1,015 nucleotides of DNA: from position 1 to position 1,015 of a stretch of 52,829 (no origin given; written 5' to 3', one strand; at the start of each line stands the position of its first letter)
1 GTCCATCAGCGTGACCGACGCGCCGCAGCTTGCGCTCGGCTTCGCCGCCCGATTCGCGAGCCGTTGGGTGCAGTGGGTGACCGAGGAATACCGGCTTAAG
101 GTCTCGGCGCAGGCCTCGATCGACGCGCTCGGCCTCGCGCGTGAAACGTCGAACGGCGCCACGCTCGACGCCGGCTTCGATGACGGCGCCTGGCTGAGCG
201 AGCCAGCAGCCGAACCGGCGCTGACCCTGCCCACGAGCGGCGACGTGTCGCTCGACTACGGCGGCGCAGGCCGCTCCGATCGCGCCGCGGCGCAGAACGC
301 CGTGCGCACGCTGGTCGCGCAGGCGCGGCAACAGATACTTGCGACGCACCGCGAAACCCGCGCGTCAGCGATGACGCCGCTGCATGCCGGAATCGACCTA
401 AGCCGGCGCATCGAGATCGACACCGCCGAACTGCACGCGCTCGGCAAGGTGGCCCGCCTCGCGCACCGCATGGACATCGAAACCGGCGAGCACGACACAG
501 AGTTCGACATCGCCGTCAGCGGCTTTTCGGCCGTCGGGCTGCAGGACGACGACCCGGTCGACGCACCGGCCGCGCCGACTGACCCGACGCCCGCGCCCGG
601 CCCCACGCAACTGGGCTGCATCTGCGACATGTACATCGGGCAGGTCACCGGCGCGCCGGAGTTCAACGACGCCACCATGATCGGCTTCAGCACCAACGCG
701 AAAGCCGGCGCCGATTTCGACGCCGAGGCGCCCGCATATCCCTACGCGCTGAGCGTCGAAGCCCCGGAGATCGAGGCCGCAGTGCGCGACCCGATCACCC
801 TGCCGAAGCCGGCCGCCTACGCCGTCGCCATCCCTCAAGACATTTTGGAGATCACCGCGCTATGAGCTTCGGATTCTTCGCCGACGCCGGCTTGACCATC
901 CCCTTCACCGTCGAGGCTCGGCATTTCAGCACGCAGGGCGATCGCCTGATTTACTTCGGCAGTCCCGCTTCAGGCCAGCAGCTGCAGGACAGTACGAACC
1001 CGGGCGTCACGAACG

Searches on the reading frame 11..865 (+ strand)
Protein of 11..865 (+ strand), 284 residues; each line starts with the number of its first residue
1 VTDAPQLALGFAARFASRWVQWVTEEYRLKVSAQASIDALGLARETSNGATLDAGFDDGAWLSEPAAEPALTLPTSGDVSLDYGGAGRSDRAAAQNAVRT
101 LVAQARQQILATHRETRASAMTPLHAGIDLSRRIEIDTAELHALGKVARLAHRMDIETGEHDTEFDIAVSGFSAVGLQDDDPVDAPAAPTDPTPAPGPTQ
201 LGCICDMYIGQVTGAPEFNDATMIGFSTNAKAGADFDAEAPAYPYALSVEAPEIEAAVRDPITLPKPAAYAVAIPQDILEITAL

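Call 53: search_protein_families(library=pfam, alignment_id=A4, max_evalue=0.001)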
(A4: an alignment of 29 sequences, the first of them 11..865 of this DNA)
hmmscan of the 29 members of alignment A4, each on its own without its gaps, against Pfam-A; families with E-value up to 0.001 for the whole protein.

A. member 1, window:11-865:+ (284 aa): 0 families

B. families by the number of members that match (of 29 scanned): 13 families
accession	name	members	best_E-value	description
PF07505.17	DUF5131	1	1.6e-88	Protein of unknown function (DUF5131)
PF10065.14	DUF2303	1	5e-67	Uncharacterized conserved protein (DUF2303)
PF06067.16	DUF932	1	4.1e-52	Domain of unknown function (DUF932)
PF14359.12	DUF4406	1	5.6e-30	Domain of unknown function (DUF4406)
PF15943.11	YdaS_toxin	1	6.8e-26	Bacterial toxin YdaS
PF00145.23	DNA_methylase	1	6.5e-24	C-5 cytosine-specific DNA methylase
PF00959.24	Phage_lysozyme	1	3.2e-15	Phage lysozyme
PF24729.2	Acb2_Tad1_hairpin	1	7.7e-14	Acb2/Tad1, hairpin domain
PF00589.27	Phage_integrase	1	2.5e-12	Phage integrase family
PF14549.12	P22_Cro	1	8.1e-10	DNA-binding transcriptional regulator Cro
PF02384.22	N6_Mtase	1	1.1e-08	N-6 DNA Methylase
PF05014.21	Nuc_deoxyrib_tr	1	3.5e-05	Nucleoside 2-deoxyribosyltransferase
PF23455.1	DUF7129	1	0.00029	Domain of unknown function (DUF7129)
